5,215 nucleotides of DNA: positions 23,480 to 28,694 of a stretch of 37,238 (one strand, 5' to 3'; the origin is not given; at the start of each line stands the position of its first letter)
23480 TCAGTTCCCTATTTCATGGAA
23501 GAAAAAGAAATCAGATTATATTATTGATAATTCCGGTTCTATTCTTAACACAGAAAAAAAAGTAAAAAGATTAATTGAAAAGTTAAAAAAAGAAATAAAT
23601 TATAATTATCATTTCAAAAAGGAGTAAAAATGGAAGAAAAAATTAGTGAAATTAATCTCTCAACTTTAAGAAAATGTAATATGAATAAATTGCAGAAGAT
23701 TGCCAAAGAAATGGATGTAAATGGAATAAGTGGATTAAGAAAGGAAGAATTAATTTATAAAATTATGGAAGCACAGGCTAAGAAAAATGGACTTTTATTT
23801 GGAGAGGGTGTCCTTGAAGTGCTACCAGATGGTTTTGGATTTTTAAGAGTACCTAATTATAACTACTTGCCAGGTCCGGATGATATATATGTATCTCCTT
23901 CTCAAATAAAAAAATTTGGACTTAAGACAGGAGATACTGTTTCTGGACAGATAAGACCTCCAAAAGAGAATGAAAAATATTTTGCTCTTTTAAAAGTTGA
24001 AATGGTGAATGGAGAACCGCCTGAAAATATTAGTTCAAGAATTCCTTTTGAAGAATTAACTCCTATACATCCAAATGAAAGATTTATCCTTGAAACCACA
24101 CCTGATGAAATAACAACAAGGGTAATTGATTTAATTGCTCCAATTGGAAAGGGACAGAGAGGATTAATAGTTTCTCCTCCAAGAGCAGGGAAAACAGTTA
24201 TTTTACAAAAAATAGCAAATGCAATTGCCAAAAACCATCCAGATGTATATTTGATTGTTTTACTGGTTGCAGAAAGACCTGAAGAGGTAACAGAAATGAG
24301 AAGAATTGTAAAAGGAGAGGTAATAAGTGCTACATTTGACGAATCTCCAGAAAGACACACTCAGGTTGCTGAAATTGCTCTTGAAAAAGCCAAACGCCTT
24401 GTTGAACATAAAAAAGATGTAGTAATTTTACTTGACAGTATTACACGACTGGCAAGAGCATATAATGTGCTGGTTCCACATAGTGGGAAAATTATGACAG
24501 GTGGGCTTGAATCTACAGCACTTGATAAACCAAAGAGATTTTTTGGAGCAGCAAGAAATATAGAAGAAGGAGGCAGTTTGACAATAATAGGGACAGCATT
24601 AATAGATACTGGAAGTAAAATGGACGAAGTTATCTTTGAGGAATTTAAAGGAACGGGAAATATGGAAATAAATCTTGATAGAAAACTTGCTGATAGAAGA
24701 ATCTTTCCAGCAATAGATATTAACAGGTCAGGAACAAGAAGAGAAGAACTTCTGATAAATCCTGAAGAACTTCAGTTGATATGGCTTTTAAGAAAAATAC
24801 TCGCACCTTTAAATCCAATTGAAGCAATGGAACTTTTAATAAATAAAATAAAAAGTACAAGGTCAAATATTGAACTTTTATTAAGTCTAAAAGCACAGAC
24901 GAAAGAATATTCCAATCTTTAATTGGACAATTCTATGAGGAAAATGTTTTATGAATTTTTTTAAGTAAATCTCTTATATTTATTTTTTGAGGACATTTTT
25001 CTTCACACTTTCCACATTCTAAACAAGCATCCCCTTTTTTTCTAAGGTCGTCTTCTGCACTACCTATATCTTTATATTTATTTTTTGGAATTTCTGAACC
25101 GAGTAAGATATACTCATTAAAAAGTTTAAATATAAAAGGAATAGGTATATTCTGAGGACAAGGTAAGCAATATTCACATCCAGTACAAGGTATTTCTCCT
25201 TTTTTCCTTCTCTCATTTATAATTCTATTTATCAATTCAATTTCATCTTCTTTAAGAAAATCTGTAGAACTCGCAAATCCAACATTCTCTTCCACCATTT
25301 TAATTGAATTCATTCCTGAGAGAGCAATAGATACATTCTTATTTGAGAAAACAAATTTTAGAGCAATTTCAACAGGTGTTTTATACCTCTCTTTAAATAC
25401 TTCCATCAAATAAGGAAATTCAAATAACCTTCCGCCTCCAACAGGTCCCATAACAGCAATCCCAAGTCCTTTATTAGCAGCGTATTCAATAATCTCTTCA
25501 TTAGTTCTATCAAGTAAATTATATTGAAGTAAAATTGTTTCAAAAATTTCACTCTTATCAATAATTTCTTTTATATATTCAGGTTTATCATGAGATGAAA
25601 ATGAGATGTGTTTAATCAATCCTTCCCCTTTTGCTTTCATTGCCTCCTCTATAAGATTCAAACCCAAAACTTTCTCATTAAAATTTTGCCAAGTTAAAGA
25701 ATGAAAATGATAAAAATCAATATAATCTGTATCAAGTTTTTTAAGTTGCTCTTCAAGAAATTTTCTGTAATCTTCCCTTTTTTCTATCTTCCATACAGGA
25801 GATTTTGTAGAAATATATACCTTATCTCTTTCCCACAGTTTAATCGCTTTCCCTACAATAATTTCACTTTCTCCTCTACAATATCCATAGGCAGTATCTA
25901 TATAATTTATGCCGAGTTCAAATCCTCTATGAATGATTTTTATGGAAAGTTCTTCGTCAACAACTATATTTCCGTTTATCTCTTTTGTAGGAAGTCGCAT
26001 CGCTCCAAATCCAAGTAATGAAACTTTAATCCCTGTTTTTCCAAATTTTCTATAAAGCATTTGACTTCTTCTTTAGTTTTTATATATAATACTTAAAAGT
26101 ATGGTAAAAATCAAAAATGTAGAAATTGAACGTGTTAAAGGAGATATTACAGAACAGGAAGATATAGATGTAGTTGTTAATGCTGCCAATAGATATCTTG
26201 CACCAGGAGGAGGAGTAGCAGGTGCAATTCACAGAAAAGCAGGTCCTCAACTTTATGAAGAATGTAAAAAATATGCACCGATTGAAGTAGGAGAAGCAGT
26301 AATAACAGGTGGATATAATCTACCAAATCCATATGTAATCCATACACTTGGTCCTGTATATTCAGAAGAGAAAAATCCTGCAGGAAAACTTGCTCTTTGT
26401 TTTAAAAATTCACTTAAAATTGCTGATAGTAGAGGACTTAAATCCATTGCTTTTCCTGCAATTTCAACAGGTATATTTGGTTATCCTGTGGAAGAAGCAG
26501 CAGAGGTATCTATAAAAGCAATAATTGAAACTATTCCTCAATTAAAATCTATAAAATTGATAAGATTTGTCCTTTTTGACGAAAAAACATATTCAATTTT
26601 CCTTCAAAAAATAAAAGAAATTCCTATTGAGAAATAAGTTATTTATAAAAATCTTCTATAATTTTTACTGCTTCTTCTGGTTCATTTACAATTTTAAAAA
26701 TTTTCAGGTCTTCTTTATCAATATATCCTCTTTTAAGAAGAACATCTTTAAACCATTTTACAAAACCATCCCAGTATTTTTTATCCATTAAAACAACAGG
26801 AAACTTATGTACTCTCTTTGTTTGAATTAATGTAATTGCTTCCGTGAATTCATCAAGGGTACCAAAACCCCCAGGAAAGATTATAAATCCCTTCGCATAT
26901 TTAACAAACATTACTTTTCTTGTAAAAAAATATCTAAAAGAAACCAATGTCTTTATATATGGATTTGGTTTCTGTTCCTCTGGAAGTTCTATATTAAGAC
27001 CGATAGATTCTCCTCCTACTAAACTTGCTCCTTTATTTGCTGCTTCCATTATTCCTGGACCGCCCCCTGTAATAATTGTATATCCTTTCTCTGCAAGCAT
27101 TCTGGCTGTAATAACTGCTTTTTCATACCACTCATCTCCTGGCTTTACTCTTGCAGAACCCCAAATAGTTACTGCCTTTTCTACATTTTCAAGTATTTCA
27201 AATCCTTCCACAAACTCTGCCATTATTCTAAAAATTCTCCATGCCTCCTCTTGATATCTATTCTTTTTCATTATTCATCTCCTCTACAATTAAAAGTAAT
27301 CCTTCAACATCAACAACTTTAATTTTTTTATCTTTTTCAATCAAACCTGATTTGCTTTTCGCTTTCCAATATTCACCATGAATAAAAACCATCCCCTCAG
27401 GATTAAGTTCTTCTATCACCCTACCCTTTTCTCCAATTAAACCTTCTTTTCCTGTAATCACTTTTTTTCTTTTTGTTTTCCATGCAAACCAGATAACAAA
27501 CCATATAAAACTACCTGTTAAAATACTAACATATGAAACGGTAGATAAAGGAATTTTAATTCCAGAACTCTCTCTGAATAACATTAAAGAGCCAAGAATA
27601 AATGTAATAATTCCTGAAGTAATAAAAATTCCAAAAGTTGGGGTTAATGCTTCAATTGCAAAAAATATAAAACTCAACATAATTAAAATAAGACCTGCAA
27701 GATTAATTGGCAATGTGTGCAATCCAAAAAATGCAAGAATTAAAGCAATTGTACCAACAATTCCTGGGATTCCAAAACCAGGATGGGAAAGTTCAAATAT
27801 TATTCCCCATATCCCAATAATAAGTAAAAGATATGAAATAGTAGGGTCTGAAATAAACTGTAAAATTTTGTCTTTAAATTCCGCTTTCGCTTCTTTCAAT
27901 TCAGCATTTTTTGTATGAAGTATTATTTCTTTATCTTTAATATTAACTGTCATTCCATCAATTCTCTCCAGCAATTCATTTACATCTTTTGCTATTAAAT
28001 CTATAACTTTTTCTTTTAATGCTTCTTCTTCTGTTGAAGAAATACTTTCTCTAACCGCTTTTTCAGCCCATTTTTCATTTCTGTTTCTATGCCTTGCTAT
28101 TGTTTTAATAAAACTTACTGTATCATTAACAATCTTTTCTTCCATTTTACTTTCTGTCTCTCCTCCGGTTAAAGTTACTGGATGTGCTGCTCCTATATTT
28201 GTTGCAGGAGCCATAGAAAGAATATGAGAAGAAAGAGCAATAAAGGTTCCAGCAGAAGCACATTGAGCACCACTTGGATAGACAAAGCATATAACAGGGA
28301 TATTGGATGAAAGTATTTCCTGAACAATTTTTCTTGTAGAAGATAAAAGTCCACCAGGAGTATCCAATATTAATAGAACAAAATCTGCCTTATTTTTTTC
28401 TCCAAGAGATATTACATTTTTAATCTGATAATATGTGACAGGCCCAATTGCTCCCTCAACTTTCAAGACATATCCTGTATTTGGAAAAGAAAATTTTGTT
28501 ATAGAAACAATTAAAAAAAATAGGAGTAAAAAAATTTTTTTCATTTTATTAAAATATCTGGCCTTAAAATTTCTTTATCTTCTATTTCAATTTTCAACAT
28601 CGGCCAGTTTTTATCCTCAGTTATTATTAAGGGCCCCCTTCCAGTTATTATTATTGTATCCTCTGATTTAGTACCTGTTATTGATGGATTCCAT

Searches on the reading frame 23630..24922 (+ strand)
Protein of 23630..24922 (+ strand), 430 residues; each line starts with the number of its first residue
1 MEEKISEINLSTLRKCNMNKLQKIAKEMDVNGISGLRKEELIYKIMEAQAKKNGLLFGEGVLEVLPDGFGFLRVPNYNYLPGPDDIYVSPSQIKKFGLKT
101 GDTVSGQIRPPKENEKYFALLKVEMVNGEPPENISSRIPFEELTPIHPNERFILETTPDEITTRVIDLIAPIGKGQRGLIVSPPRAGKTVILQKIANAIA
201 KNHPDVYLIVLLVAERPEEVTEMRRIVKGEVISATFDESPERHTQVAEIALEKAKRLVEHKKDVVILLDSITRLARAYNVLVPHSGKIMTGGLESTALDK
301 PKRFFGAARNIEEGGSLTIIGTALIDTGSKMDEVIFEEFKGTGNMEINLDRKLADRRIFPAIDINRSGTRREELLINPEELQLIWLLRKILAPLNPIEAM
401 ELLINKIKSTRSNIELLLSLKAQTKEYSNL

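Call 90: search_protein_families(library=pfam, proteins=[window:23630-24922:+], max_evalue=0.0001)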
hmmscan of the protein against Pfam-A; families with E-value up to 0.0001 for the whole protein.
window:23630-24922:+ (430 aa): 3 families
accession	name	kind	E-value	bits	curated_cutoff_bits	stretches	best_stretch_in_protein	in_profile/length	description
PF07497.18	Rho_RNA_bind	-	1.5e-35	121.2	27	1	59-132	2-73/73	Rho termination factor, RNA-binding domain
PF00006.31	ATP-synt_ab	-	1e-29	104.1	29.5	1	163-367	2-211/213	ATP synthase alpha/beta family, nucleotide-binding domain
PF07498.18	Rho_N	-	1.3e-12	47.9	24.9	1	13-54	2-43/43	Rho termination factor, N-terminal domain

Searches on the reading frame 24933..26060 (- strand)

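Call 90: search_protein_families(library=pfam, proteins=[window:24933-26060:-], max_evalue=0.0001)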
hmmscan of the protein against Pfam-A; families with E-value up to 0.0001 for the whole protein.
window:24933-26060:- (375 aa): 6 families
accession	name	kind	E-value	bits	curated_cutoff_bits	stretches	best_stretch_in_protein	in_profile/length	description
PF00248.27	Aldo_ket_red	-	3e-41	141.9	24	1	16-280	2-289/291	Aldo/keto reductase family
PF13187.11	Fer4_9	-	5.3e-08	33.2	27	1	292-359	2-50/52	4Fe-4S dicluster domain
PF13237.11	Fer4_10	-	2e-07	31.3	25.5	1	291-357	8-53/53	4Fe-4S dicluster domain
PF13183.11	Fer4_8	-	5.2e-07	30.5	27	1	292-360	5-68/68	4Fe-4S dicluster domain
PF13746.11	Fer4_18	-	9.4e-06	26.2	27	0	331-366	44-81/114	4Fe-4S dicluster domain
PF13534.11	Fer4_17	-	2.5e-05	25.2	22.2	1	292-361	2-61/61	4Fe-4S dicluster domain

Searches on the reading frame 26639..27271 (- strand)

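Call 90: search_protein_families(library=pfam, proteins=[window:26639-27271:-], max_evalue=0.0001)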
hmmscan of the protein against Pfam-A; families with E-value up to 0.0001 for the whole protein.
window:26639-27271:- (210 aa): 2 families
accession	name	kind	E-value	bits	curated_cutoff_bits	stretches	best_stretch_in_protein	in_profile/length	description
PF03641.19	Lysine_decarbox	-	2.6e-36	125.1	27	1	75-203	1-129/131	Possible lysine decarboxylase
PF18306.6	LDcluster4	-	1.9e-17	63.7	26.3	1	33-147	3-115/151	SLOG cluster4 family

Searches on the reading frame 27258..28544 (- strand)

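Call 90: search_protein_families(library=pfam, proteins=[window:27258-28544:-], max_evalue=0.0001)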
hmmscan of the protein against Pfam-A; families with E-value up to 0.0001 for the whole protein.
window:27258-28544:- (428 aa): 3 families
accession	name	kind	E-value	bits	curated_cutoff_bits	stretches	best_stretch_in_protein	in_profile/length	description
PF24961.1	NfeD_membrane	-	2.5e-26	92.5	26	1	235-351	1-117/119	NfeD integral membrane domain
PF25145.1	NfeD1b_N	-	5.8e-22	78.6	40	1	25-204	3-174/189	NfeD1b, N-terminal domain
PF01957.25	NfeD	-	5.2e-18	65.4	29.1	1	367-421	2-56/57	NfeD-like C-terminal, partner-binding domain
